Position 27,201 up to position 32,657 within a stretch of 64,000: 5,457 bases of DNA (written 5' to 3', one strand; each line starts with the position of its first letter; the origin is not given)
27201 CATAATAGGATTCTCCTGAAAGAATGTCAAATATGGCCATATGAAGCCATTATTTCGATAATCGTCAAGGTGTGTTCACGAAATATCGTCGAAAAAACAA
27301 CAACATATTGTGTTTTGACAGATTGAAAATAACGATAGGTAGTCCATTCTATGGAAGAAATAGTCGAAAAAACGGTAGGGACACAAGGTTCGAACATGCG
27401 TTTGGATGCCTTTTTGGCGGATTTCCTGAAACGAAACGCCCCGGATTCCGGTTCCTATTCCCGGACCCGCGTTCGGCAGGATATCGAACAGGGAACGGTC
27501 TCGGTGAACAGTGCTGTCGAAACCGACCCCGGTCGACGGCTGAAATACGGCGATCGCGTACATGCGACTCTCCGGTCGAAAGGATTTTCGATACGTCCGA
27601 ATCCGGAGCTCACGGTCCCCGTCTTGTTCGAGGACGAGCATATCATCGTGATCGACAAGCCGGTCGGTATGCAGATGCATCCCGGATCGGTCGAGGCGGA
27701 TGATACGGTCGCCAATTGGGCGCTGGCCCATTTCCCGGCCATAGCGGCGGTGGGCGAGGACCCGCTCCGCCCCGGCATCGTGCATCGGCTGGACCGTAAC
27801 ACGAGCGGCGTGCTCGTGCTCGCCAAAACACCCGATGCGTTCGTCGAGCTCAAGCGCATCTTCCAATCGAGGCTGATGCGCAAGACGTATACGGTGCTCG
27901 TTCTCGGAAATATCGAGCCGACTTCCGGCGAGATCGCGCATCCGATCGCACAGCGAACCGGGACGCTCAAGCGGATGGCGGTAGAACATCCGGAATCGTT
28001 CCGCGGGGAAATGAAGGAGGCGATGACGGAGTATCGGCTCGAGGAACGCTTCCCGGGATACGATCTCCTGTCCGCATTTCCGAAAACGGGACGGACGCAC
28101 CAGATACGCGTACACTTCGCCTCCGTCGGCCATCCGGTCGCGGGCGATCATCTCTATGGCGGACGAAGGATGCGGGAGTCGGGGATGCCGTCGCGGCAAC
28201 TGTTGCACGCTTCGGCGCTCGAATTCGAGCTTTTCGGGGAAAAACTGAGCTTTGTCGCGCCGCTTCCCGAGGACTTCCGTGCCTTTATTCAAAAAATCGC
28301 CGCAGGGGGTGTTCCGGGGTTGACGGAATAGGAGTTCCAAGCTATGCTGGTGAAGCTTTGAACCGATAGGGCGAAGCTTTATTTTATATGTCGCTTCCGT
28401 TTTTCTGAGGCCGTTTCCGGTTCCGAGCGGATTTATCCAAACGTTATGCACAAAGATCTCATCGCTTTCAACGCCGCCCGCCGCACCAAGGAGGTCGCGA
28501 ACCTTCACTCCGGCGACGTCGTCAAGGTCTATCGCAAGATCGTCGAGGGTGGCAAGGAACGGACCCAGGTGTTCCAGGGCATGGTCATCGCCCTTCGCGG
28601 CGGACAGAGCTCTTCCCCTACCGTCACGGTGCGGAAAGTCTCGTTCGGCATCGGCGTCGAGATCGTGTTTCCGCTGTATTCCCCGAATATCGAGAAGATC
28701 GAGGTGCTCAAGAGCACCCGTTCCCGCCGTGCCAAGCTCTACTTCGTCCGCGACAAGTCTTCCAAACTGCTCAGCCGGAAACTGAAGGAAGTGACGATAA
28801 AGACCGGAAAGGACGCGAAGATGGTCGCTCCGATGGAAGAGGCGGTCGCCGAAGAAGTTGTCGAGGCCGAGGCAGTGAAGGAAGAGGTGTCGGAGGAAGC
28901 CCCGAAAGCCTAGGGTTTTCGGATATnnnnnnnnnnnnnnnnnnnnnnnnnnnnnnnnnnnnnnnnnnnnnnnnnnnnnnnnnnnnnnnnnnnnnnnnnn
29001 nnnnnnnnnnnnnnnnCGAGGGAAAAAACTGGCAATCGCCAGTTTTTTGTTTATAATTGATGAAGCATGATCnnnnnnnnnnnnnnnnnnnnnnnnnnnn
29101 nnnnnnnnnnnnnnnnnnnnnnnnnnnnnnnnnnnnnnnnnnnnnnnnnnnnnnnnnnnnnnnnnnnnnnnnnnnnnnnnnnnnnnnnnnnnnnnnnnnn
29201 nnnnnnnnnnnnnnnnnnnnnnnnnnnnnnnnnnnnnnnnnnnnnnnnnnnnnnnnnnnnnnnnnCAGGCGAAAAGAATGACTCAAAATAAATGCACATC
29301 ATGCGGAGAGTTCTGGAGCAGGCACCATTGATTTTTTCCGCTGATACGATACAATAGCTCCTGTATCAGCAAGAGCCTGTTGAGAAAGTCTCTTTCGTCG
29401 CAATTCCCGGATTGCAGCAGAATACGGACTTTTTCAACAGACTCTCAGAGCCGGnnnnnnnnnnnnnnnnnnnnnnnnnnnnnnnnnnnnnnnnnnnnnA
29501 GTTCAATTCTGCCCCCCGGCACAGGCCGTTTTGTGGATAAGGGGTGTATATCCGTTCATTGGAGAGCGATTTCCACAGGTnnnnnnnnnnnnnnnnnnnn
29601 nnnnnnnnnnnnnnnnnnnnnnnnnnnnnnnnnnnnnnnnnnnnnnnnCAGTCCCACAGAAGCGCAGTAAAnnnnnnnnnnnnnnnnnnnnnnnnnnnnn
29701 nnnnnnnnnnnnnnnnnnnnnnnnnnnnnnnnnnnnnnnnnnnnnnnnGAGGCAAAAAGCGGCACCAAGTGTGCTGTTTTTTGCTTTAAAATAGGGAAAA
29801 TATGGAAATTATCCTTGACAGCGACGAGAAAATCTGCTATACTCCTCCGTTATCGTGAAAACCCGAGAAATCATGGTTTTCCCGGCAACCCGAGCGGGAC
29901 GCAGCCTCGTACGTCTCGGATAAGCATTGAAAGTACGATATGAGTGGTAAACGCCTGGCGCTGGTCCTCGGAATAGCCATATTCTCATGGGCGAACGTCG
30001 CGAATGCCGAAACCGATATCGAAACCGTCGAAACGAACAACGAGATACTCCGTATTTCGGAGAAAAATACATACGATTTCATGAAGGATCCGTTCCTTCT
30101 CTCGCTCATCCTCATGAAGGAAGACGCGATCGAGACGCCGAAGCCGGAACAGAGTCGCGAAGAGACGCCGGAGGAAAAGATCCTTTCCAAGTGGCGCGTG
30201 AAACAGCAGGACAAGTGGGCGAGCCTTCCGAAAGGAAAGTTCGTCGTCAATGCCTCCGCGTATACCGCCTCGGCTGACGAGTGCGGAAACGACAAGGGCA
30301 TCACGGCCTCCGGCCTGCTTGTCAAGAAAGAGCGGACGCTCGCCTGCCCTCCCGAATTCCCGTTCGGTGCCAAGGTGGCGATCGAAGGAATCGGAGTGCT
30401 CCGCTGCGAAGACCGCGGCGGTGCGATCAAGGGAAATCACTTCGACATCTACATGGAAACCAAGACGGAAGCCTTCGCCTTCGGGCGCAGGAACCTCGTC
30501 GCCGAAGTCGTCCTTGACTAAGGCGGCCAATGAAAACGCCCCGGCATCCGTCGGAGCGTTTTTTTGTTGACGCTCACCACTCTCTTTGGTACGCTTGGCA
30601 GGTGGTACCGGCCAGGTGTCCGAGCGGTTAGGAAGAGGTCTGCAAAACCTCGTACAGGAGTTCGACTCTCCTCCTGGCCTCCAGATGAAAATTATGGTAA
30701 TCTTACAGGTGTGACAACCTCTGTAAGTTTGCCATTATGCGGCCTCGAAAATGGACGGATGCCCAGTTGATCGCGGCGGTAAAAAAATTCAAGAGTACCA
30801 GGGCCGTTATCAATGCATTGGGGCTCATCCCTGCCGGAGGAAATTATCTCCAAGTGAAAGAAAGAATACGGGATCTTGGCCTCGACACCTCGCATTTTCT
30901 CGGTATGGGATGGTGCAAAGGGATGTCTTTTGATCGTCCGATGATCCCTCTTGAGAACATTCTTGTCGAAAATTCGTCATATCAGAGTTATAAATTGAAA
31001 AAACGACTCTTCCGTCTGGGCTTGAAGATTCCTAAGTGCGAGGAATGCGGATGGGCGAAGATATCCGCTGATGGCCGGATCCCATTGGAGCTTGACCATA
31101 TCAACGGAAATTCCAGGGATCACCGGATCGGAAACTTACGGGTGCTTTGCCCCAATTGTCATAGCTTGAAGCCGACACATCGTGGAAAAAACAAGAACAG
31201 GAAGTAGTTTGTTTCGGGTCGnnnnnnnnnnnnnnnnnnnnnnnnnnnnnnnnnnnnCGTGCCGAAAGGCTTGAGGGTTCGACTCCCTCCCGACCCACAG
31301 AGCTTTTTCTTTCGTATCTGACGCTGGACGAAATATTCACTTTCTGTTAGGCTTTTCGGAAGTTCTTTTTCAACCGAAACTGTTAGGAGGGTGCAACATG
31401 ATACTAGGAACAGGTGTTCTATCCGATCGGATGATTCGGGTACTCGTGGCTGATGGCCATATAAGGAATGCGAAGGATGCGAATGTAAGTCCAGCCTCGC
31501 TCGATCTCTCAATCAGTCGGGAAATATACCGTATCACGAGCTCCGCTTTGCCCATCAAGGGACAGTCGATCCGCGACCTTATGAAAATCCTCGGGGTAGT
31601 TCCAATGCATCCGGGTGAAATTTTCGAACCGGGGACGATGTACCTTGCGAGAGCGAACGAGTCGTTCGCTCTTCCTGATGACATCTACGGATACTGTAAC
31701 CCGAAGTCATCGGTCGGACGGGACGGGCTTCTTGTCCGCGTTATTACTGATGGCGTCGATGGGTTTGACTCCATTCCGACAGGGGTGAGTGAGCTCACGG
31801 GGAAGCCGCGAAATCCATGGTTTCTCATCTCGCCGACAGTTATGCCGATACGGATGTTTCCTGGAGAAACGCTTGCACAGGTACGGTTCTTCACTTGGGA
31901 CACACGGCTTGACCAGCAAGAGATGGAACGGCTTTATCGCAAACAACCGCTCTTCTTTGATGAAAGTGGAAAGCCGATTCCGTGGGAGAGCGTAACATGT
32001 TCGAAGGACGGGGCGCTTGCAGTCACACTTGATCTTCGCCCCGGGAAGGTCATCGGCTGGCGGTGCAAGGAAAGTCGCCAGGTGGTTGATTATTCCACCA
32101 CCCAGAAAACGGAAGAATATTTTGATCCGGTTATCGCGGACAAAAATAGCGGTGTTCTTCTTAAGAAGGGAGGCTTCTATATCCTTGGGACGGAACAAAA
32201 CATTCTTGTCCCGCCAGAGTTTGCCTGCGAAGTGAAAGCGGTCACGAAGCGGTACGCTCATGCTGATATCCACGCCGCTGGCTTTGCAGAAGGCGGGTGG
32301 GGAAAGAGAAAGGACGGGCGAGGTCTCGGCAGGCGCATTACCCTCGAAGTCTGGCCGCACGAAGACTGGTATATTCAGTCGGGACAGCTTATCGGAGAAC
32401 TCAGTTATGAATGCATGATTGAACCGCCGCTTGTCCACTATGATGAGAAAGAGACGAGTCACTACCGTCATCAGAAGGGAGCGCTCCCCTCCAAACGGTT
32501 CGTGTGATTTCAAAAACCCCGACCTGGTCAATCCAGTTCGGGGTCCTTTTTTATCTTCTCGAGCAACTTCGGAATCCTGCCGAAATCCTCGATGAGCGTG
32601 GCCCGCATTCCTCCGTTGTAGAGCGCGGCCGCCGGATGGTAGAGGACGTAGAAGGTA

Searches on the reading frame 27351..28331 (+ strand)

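Call 10: search_protein_families(library=pfam, proteins=[window:27351-28331:+])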
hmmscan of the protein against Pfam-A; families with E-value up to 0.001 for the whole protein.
window:27351-28331:+ (326 aa): 2 families
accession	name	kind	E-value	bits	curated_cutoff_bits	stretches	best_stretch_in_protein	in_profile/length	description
PF00849.27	PseudoU_synth_2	-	7.4e-29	101.4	26.8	1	97-258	1-152/152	RNA pseudouridylate synthase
PF01479.30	S4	-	1.7e-05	24.9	22.8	1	36-70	14-48/48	S4 domain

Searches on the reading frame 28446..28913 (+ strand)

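Call 10: search_protein_families(library=pfam, proteins=[window:28446-28913:+])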
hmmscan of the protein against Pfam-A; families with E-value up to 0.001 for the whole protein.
window:28446-28913:+ (155 aa): 1 family
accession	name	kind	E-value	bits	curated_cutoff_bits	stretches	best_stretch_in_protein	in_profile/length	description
PF01245.26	Ribosomal_L19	-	1e-33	116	22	1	9-108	7-105/111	Ribosomal protein L19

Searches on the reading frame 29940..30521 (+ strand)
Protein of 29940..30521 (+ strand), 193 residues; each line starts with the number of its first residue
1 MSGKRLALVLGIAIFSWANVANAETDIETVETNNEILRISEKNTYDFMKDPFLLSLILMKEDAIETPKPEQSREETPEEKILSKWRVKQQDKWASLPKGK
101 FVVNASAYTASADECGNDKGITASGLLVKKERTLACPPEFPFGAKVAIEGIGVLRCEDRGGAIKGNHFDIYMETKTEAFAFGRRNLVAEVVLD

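Call 10: search_protein_families(library=pfam, proteins=[window:29940-30521:+])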
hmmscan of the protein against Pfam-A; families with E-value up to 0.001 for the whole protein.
window:29940-30521:+ (193 aa): 1 family
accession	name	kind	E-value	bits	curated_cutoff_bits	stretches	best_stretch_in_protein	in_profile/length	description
PF06725.17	3D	-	2.3e-10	41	23.8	1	136-185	5-65/72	3D domain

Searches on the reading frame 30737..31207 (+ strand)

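Call 10: search_protein_families(library=pfam, proteins=[window:30737-31207:+])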
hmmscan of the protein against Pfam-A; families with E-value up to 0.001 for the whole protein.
window:30737-31207:+ (156 aa): 2 families
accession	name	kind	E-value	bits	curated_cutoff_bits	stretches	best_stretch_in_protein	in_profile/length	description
PF01844.29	HNH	-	8.8e-06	26.2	21.4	1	101-145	1-44/47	HNH endonuclease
PF13392.12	HNH_3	-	2.6e-05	24.2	24.8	1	112-137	12-39/46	HNH endonuclease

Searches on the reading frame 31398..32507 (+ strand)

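Call 8: search_protein_families(library=pfam, proteins=[window:31398-32507:+])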
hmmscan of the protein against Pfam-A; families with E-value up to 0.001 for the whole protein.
window:31398-32507:+ (369 aa): 3 families
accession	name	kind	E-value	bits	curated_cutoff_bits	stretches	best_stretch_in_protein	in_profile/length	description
PF22769.1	DCD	-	1.1e-33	117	27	2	7-166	1-152/153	dCTP deaminase-like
PF06559.16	DCD_N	-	1.2e-31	110.2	21.4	1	5-165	2-161/164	2'-deoxycytidine 5'-triphosphate deaminase (DCD) N-terminal domain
PF22569.1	DCD_C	-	3e-29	102.2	22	1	173-366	2-190/192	2'-deoxycytidine 5'-triphosphate deaminase (DCD), C-terminal domain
